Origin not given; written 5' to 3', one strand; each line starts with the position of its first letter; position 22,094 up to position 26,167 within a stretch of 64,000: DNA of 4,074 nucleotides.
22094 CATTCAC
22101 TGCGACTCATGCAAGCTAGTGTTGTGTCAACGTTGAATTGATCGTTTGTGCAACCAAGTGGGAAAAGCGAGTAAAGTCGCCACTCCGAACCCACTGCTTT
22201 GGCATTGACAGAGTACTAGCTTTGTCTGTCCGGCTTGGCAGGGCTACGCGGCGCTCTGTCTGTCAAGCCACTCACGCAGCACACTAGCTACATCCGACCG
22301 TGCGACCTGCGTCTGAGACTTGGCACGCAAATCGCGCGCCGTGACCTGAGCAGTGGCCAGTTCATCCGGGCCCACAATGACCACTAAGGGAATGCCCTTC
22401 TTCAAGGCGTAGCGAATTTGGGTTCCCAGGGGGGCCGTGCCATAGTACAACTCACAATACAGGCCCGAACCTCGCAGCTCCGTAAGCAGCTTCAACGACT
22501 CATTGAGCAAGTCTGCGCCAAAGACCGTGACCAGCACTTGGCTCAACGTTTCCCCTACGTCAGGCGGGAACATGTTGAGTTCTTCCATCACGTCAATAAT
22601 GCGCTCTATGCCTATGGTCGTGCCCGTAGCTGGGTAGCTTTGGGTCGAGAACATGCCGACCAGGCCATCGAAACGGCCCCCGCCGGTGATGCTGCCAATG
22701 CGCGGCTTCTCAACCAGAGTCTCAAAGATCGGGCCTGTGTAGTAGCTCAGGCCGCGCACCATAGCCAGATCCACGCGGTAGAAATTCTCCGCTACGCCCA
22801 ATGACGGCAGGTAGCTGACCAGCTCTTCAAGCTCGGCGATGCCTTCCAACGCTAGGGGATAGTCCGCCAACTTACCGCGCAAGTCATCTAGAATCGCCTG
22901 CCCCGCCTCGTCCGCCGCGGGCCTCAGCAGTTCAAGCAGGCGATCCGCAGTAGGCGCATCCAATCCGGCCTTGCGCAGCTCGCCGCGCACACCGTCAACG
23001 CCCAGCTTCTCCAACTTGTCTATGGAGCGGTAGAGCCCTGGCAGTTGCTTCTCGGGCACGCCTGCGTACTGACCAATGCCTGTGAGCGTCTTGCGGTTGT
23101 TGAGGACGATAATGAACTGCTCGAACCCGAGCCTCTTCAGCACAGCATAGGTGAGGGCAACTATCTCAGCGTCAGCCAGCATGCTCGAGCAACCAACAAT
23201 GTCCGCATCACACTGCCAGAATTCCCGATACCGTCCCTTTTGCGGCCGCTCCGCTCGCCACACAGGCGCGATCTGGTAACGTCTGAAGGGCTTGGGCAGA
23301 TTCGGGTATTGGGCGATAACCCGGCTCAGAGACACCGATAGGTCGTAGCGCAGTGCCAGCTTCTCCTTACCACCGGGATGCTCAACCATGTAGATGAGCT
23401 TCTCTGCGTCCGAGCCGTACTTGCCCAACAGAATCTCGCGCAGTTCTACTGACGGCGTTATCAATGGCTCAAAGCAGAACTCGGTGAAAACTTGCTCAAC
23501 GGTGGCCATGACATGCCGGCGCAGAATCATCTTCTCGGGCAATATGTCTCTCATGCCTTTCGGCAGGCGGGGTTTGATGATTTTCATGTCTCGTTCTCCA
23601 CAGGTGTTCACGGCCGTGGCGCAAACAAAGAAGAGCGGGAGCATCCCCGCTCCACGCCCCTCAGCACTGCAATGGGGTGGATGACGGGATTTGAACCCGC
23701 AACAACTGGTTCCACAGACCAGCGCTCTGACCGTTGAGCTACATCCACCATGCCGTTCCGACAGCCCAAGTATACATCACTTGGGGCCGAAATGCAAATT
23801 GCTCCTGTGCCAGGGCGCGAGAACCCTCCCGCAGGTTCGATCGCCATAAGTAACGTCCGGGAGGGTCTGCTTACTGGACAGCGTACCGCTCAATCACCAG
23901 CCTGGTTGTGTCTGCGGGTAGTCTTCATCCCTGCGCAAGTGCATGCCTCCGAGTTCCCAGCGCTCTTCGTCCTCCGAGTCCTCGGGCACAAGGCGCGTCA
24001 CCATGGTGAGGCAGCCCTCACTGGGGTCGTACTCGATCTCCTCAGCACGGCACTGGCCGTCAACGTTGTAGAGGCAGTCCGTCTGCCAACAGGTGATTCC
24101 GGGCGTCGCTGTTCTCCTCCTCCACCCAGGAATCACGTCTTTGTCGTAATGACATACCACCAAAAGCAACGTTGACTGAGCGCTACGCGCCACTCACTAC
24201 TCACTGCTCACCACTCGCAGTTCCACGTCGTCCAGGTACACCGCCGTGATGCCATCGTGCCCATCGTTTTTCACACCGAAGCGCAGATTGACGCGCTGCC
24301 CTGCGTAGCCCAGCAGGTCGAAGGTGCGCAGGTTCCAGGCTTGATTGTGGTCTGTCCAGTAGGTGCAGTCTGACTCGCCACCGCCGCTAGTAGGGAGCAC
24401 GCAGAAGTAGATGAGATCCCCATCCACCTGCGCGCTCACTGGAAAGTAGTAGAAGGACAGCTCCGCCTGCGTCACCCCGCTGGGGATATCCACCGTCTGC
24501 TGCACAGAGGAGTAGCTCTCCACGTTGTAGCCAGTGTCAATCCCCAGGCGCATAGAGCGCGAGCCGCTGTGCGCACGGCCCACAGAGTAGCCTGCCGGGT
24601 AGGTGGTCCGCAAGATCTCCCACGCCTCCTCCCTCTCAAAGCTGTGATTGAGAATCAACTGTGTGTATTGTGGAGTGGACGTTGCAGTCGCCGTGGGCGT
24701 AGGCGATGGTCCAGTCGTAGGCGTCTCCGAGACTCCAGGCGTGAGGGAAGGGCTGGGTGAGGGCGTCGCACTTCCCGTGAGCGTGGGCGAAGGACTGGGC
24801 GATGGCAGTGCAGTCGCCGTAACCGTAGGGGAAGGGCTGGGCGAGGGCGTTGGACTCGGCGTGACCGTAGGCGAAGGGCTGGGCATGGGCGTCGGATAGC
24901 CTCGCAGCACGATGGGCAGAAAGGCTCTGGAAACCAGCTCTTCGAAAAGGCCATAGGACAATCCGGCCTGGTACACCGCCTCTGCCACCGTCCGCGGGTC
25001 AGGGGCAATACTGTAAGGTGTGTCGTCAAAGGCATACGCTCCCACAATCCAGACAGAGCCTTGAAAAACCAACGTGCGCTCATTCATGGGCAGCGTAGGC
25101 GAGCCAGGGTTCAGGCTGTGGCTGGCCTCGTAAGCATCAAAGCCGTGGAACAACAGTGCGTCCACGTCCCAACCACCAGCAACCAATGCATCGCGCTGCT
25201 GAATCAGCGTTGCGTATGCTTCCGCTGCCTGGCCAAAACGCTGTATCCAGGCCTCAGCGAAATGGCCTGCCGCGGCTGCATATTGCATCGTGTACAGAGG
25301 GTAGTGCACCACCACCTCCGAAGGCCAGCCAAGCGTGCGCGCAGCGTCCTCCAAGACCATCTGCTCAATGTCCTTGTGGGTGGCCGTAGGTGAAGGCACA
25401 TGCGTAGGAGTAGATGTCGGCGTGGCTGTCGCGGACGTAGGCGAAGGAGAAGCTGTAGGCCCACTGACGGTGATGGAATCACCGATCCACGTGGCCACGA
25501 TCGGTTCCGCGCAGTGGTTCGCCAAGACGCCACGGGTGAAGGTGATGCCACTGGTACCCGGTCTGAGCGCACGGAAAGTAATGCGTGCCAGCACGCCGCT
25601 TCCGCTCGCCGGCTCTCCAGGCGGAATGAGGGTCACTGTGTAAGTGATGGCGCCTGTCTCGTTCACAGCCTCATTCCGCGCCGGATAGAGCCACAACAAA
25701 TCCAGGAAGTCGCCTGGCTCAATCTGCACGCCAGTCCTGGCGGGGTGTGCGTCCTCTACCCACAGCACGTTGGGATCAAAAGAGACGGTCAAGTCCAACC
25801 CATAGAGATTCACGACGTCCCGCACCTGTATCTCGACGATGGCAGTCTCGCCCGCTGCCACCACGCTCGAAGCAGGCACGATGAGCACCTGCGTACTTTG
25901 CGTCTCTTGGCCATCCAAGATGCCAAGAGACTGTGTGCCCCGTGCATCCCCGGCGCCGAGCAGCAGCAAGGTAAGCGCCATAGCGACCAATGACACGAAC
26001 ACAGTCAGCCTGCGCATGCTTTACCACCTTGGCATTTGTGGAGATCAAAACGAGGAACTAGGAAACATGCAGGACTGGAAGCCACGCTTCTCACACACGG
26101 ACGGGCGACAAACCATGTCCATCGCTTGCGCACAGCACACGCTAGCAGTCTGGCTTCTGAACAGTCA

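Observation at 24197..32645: Three-gene cell-surface assembly module: LysM-anchored cohesin protein, a second secreted cohesin protein, and a giant protein carrying both a dockerin and a cohesin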

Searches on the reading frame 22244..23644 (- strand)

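Call 10: search_protein_families(library=pfam, proteins=[window:22244-23644:-], max_evalue=0.001)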
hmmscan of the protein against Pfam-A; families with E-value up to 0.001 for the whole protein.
window:22244-23644:- (466 aa): 4 families
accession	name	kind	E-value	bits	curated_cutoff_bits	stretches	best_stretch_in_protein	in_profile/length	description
PF13393.11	tRNA-synt_His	-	7.6e-45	153.9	25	1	30-349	1-308/308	Histidyl-tRNA synthetase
PF03129.25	HGTP_anticodon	-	7.8e-16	58.5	21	1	369-458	1-93/94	Anticodon binding domain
PF00587.30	tRNA-synt_2b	-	9.4e-07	29.5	29.3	1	119-185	36-107/179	tRNA synthetase class II core domain (G, H, P, S and T)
PF00152.25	tRNA-synt_2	-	2e-05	24.3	25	0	121-170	93-138/308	tRNA synthetases class II (D, K and N)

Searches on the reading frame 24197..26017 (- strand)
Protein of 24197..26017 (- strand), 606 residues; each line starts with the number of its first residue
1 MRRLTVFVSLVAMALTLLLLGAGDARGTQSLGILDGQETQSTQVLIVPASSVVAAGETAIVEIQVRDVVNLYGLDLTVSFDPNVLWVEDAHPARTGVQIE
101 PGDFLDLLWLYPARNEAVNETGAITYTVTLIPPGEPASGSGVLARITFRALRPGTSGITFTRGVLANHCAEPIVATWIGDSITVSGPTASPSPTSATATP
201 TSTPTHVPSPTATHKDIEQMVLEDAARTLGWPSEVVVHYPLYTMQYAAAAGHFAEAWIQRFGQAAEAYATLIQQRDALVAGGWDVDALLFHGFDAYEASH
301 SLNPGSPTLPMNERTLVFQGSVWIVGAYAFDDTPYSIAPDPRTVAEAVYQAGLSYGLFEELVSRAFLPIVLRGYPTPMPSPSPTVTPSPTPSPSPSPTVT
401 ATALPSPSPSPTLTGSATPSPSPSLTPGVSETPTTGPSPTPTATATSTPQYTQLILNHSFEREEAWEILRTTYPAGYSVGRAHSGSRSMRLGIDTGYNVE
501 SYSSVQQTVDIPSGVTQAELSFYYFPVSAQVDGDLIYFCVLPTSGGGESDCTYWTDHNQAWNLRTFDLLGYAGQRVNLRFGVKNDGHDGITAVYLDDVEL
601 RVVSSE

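Call 6: search_protein_families(library=pfam, proteins=[window:24197-26017:-], max_evalue=1)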
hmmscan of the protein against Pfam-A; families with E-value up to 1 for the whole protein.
window:24197-26017:- (606 aa): 2 families
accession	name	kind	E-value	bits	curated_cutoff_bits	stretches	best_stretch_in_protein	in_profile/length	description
PF00963.24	Cohesin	-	7.1e-07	29.9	24.1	1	47-159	5-110/139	Cohesin domain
PF20773.4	InhA-like_MAM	-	6.8e-05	22.9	26.9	1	547-602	109-164/191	Immune inhibitor A-like, MAM domain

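Call 7: search_protein_families(library=ncbifam, proteins=[window:24197-26017:-], max_evalue=1)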
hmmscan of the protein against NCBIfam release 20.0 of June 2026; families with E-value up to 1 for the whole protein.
window:24197-26017:- (606 aa): 0 families

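Call 33: search_solved_structures(query=window:24197-26017:-, max_evalue=1)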
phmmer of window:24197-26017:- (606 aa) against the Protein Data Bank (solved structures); distinct sequences matched with E-value up to 1: 11.
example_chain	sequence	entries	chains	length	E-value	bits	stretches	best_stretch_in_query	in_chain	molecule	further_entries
8zvk_A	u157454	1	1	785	2.3e-10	42.8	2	374-451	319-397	AaBgIC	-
3l8q_A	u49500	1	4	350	0.0011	20.8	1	44-192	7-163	Cellulosomal scaffoldin adaptor protein B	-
3bwz_A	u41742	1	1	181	0.0063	18.2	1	44-186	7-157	Cellulosomal scaffoldin adaptor protein B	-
1qzn_A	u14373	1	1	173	0.0064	18.2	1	44-184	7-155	cellulosomal scaffoldin adaptor protein B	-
3f2l_A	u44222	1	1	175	0.0065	18.2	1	44-185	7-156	Cellulosomal scaffoldin adaptor protein B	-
1zv9_A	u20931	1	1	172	0.0069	18.1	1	44-184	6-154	Cellulosomal scaffoldin adaptor protein B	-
9m8m_H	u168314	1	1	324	0.049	15.3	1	366-436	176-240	Photosynthetic reaction center subunit H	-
23px_A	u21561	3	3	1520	0.072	14.7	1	372-428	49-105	Putative lipoprotein AcfD homolog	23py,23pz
24kr_D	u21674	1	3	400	0.13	13.9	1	382-468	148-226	Heavy chain antibody G2.3-Fc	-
4l3a_A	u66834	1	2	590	0.24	13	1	371-420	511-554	Internalin K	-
7q5q_B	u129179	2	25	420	0.77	11.3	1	392-445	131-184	Dihydrolipoyllysine-residue succinyltransferase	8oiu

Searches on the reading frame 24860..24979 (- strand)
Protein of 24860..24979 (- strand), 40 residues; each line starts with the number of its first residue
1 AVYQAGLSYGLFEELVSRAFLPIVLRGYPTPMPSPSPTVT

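Call 71: search_protein_families(library=ncbifam, proteins=[window:24860-24979:-], max_evalue=10)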
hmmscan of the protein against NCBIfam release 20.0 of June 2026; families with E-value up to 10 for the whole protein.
seq(40 aa): 0 families
